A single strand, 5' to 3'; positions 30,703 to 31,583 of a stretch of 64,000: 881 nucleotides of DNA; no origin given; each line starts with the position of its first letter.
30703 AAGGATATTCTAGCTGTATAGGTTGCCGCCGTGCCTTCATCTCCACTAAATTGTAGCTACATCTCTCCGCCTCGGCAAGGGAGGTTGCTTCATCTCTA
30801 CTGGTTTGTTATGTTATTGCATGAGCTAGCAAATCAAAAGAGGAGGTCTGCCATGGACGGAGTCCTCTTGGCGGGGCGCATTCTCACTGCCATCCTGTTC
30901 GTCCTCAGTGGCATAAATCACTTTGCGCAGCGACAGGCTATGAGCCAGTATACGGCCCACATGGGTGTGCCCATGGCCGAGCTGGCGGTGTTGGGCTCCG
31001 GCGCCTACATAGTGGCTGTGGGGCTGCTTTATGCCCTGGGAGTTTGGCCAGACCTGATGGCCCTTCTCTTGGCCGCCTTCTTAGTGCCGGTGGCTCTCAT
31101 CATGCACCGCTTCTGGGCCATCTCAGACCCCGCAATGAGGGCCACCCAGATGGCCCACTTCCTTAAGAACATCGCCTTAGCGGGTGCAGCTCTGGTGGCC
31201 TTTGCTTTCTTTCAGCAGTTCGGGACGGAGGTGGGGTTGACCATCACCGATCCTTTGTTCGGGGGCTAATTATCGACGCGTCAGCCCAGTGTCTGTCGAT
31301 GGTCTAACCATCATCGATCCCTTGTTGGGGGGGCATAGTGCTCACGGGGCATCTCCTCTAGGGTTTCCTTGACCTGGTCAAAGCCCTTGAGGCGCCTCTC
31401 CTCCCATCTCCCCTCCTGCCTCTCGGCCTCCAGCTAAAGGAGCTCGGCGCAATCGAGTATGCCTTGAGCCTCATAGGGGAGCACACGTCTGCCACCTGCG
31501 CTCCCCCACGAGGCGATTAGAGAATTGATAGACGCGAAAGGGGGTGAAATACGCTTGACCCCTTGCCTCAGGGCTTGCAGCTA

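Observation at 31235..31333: Duplicated, diverged 3' end of the DoxX gene, consistent with a remnant integration scar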

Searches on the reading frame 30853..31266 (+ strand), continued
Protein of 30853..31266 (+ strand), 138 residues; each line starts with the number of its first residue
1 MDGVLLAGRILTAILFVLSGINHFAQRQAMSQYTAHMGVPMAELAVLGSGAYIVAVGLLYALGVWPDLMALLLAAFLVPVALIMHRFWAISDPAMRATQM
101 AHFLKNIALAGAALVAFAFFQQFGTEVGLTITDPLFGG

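Call 22: find_encoding_contigs(protein=P0006, flank=6000, max_places=3)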
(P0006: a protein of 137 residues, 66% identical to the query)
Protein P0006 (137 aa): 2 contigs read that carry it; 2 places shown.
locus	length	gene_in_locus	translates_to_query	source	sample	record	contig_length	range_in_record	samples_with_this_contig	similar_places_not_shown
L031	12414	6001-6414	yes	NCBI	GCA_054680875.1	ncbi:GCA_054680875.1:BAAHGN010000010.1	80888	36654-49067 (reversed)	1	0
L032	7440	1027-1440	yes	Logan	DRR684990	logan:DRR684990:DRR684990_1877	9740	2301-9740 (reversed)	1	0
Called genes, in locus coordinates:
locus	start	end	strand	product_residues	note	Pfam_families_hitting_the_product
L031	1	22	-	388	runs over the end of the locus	PF12950:TaqI_C (weak)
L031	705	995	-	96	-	PF18563:TubC_N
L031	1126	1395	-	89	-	PF00296:Bac_luciferase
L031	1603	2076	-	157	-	-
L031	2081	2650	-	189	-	PF10502:Peptidase_S26, PF00717:Peptidase_S24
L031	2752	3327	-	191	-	-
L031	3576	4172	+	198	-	PF07638:Sigma70_ECF (weak), PF04542:Sigma70_r2, PF08281:Sigma70_r4_2, PF04545:Sigma70_r4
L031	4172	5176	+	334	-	-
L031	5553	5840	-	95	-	PF01638:HxlR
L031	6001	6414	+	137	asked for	PF05514:HR_lesion (faint), PF07681:DoxX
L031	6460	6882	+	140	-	PF01243:PNPOx_N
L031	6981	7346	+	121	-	PF01022:HTH_5, PF01047:MarR (weak), PF12802:MarR_2, PF12840:HTH_20, PF13412:HTH_24 (weak), PF25212:HVO_A0114 (faint)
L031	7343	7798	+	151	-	PF10604:Polyketide_cyc2 (weak), PF08327:AHSA1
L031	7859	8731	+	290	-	PF08327:AHSA1, PF08332:CaMKII_AD (faint), PF13474:SnoaL_3, PF14534:DUF4440, PF12680:SnoaL_2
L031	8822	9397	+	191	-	PF14066:DUF4256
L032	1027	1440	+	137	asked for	PF05514:HR_lesion (faint), PF07681:DoxX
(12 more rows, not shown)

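Call 47: search_protein_families(library=ncbifam, proteins=[window:30853-31266:+], max_evalue=0.01)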
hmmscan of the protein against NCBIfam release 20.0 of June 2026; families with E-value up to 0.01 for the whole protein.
window:30853-31266:+ (138 aa): 0 families

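Call 70: search_protein_families(library=pfam, proteins=[L025:7016-7282:-], max_evalue=10)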
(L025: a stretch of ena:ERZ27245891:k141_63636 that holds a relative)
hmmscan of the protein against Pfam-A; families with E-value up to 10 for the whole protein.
L025:7016-7282:- (89 aa): 1 family
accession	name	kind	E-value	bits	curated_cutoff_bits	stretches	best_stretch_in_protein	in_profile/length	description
PF07916.16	TraG_N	-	0.25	10.7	36.1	1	21-62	397-437/462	TraG-like protein, N-terminal region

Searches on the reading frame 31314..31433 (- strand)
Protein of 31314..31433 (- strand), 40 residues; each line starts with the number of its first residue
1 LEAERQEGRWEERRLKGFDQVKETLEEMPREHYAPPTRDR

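Call 51: search_protein_representatives(protein=window:31314-31433:-)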
Query: 40 residues. Proteins with E-value up to 0.001 (for the whole library): 22; up to 1e-10: 1; up to 1e-30: 0. The best 22 are listed.
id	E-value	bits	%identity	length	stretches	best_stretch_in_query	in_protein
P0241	1.1e-25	102.2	43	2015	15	11-36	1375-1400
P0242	1.3e-08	50.0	71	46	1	1-38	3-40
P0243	1.3e-07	46.8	71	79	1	1-38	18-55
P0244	1.4e-07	46.7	68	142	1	1-38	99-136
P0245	4.2e-07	45.3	63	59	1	1-38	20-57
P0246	4.9e-07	45.1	68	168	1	2-38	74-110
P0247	5.2e-07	45.0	69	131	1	1-36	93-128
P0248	5.5e-07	45.0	68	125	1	1-38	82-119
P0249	6.4e-07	44.7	63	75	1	1-38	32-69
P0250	9.6e-07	44.2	66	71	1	1-38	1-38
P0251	1.1e-06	44.0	63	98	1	1-38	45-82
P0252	5.1e-06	42.0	65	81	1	5-38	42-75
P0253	6.1e-06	41.8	63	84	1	1-38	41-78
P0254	1.6e-05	40.5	64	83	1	1-37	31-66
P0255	3.3e-05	39.5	57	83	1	2-38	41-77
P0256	3.6e-05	39.4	62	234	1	2-38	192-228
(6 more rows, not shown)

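Call 53: find_homologous_proteins(query=window:31314-31433:-, max_evalue=0.001)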
Query window:31314-31433:-: 1 candidates shared short words with the query, none scored E <= 0.001.
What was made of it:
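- Tried and rejected: Found nothing (call 53), although the exhaustive search did (call 51).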

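Call 54: search_protein_families(library=pfam, proteins=[P0256, P0246, P0248, P0244, P0241], max_evalue=0.01)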
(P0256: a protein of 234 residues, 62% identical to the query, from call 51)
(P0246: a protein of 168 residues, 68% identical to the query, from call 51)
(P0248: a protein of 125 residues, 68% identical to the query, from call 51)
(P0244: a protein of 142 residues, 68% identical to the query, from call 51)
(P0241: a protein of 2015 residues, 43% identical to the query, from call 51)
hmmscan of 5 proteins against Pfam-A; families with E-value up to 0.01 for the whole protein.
P0256 (234 aa): 2 families
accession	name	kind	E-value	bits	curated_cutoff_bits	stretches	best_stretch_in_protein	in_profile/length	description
PF00872.24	Transposase_mut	-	2.5e-47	162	21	1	5-200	182-376/379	Transposase, Mutator family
PF10551.15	MULE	-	1.4e-06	29.1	27.6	1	3-80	14-96/99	MULE transposase domain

P0246 (168 aa): 1 family
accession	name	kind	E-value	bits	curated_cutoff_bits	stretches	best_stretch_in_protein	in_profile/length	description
PF00872.24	Transposase_mut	-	1.7e-10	40.8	21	1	2-83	297-377/379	Transposase, Mutator family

P0248 (125 aa): 1 family
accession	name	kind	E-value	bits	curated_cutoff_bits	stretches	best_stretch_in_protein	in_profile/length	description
PF00872.24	Transposase_mut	-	5.5e-10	39.1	21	1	2-92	281-377/379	Transposase, Mutator family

P0244 (142 aa): 0 families

P0241 (2015 aa): 6 families
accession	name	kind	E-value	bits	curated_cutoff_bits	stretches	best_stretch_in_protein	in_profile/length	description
PF00627.37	UBA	-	2.8e-14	53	22.4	2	109-145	2-37/37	UBA/TS-N domain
PF22562.2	UBA_7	-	1.7e-06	28.2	27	0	111-147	3-39/48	UBA-like domain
PF14716.13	HHH_8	-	7.9e-05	23.4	30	0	974-1001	29-56/73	Helix-hairpin-helix domain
PF02845.22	CUE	-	0.00065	19.7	21.1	0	123-148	16-41/42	CUE domain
PF16678.12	UBA_HOIP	-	0.0013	19.2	22.4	0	112-144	103-135/152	HOIP UBA domain pair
PF24932.1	UBA_NBR1_C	-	0.0079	16.5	27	0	114-145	6-37/40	Next to BRCA1 gene 1 protein-like, C-terminal UBA domain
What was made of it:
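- On IS256 family insertion sequence: It is linked to PF00872 through P0256 (E 2.5e-47, call 54).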

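Call 55: find_encoding_contigs(protein=P0256, flank=3000, max_places=4)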
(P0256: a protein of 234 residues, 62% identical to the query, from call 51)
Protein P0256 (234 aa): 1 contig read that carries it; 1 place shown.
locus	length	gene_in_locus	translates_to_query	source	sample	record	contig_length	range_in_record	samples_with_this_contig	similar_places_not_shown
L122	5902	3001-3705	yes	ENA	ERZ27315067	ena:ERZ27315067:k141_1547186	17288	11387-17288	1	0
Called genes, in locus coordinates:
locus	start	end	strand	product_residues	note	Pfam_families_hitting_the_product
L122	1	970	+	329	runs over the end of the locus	PF13379:NMT1_2 (weak), PF09084:NMT1, PF12974:Phosphonate-bd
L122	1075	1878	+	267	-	PF00528:BPD_transp_1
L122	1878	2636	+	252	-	PF00005:ABC_tran, PF13304:AAA_21 (weak)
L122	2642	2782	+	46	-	-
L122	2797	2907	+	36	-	-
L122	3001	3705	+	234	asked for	PF00872:Transposase_mut, PF10551:MULE (weak)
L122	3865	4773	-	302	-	PF07751:Abi_2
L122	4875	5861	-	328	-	PF13384:HTH_23, PF25213:HVO_A0261_N (faint), PF13518:HTH_28, PF13565:HTH_32, PF00665:rve, PF13683:rve_3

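Call 66: search_protein_families(library=pfam, proteins=[P0253], max_evalue=10)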
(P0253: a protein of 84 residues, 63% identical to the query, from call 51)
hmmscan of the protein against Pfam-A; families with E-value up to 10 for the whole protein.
P0253 (84 aa): 1 family
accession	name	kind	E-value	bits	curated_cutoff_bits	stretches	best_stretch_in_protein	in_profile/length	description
PF00872.24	Transposase_mut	-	0.0011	18.4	21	1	2-51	329-377/379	Transposase, Mutator family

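Call 72: search_dna_similar(query=P0256, collection=plasmids, mode=protein, max_rows=12)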
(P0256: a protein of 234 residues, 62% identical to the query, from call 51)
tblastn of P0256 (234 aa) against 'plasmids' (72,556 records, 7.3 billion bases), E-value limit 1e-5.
The search stops at 5000 records and this limit was reached: more records match than are counted here, and every count below describes the 5000 best-scoring records only.
Records with a match: at least 5000; places in all: 9846; records where one place covers at least 80% of the query: 3090.
Best place of each record, by identity: 60-80% 31; <60% 4969.
By first word of the organism name: Enterococcus 962; Escherichia 885; Salmonella 316; Klebsiella 311; Lactiplantibacillus 235; Sinorhizobium 162; Acinetobacter 155; Streptomyces 125; Rhizobium 108; Rhodococcus 102; and 230 more.
By predicted mobility (MOB-suite, as given by PLSDB): conjugative 2103; non-mobilizable 1479; mobilizable 1418.
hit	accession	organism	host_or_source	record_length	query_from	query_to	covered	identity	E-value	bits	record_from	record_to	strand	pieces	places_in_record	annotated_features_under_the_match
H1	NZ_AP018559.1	Hydrogenophilus thermoluteolus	-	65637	5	234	98%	70.3%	2e-80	324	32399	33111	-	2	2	none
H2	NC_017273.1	Thermus thermophilus SG0.5JP17-16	-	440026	5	234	98%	67.0%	8e-93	304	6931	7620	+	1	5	IS256 family transposase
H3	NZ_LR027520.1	Thermus thermophilus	-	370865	25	234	90%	73.3%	3e-92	302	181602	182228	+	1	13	none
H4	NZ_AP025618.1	Thermus thermophilus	-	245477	29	234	88%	73.3%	5e-91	299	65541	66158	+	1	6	none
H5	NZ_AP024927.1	Thermus thermophilus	-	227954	1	234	100%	62.6%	1e-68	285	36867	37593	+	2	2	none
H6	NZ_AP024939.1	Thermus thermophilus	-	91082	1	234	100%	62.6%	1e-68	285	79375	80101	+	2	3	none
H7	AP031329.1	Thermus thermophilus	-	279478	1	234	100%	62.4%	1e-84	281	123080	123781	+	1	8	IS256-like element ISTth4 family transposase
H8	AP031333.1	Thermus thermophilus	-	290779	1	234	100%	62.4%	1e-84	281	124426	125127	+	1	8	IS256-like element ISTth4 family transposase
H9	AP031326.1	Thermus thermophilus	-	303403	1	234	100%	62.4%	1e-84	281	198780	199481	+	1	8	IS256-like element ISTth4 family transposase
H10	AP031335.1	Thermus thermophilus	-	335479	1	234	100%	62.4%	1e-84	281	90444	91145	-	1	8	IS256-like element ISTth4 family transposase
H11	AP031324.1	Thermus thermophilus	-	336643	1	234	100%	62.4%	1e-84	281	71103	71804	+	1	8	IS256-like element ISTth4 family transposase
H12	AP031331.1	Thermus thermophilus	-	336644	1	234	100%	62.4%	1e-84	281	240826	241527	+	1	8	IS256-like element ISTth4 family transposase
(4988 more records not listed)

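Call 73: get_annotated_region(hit=H2, flank=1500)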
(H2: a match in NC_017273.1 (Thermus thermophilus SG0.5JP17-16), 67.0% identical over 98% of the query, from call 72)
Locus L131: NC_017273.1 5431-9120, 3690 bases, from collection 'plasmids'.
description: Thermus thermophilus SG0.5JP17-16 plasmid pTHTHE1601, complete sequence
organism: Thermus thermophilus SG0.5JP17-16 (NCBI taxid 762633)
taxonomy: Bacteria; Deinococcota; Deinococci; Thermales; Thermaceae; Thermus; Thermus thermophilus; Thermus thermophilus SG0.5JP17-16
host: -; source: -; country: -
typing (MOB-suite, as given by PLSDB): non-mobilizable; replicon rep_cluster_1121; mating-pair formation MPF_T
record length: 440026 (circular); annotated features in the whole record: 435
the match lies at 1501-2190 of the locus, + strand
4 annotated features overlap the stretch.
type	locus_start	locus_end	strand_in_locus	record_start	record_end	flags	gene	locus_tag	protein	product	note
CDS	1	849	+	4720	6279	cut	-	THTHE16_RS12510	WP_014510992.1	hypothetical protein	-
CDS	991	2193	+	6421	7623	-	-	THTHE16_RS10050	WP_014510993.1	IS256 family transposase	-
CDS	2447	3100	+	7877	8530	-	-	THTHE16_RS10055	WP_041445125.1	hypothetical protein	-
CDS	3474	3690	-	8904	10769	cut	-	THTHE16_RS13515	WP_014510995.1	DEAD/DEAH box helicase family protein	-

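Call 74: get_annotated_region(hit=H7, flank=1500)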
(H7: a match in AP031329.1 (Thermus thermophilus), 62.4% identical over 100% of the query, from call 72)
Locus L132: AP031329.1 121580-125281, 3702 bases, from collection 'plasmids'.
description: Thermus thermophilus TF24 plasmid pTF24b DNA, complete sequence
organism: Thermus thermophilus (NCBI taxid 274)
taxonomy: Bacteria; Deinococcota; Deinococci; Thermales; Thermaceae; Thermus; Thermus thermophilus
host: -; source: -; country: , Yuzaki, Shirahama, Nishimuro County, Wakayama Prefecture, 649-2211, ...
typing (MOB-suite, as given by PLSDB): non-mobilizable; replicon rep_cluster_1121
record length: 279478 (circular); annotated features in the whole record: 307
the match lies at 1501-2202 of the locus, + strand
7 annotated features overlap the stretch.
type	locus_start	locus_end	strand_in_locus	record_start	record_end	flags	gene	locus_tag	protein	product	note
CDS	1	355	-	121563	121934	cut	-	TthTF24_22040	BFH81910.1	hypothetical protein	-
CDS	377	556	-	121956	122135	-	-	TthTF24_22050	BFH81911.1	hypothetical protein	-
CDS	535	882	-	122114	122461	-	-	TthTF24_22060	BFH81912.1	hypothetical protein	-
CDS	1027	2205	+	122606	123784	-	-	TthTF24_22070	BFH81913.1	IS256-like element ISTth4 family transposase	-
CDS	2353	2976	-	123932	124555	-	-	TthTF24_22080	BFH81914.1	hypothetical protein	-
CDS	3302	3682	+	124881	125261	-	-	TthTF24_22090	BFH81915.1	HEPN domain-containing protein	-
CDS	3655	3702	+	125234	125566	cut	-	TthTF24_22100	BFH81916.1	nucleotidyltransferase domain-containing protein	-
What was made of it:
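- Annotated relatives include 'IS256-like element ISTth4 family transposase' on Thermus plasmids (calls 72-74).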

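Call 78: get_annotated_region(hit=H1, flank=1500)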
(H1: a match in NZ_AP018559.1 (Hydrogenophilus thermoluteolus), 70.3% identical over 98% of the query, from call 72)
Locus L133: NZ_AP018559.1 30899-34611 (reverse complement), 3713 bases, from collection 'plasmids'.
description: Hydrogenophilus thermoluteolus strain TH-1 plasmid pTH1, complete sequence
organism: Hydrogenophilus thermoluteolus (NCBI taxid 297)
taxonomy: Bacteria; Pseudomonadota; Hydrogenophilia; Hydrogenophilales; Hydrogenophilaceae; Hydrogenophilus; Hydrogenophilus thermoluteolus
host: -; source: -; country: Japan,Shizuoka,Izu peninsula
typing (MOB-suite, as given by PLSDB): mobilizable; relaxase MOBP
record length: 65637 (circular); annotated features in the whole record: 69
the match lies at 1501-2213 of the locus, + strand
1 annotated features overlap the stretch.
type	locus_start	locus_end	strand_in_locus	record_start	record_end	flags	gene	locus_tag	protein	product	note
CDS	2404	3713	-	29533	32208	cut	-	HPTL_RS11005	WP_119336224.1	DEAD/DEAH box helicase family protein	-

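Call 79: get_annotated_region(hit=H3, flank=1500)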
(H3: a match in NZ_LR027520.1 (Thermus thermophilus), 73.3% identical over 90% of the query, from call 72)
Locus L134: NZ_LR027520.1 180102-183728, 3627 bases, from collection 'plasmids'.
description: Thermus thermophilus isolate TTHNAR1 plasmid 4, complete sequence
organism: Thermus thermophilus (NCBI taxid 274)
taxonomy: Bacteria; Deinococcota; Deinococci; Thermales; Thermaceae; Thermus; Thermus thermophilus
host: -; source: -; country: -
typing (MOB-suite, as given by PLSDB): non-mobilizable; replicon rep_cluster_1121
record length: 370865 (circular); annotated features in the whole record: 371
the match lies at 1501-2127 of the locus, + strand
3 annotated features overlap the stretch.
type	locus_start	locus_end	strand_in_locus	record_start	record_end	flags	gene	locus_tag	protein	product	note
CDS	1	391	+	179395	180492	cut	-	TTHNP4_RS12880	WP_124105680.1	YwiC-like family protein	-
CDS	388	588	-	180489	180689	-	-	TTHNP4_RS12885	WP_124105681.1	hypothetical protein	-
CDS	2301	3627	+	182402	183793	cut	-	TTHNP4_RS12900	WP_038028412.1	replication initiator protein A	-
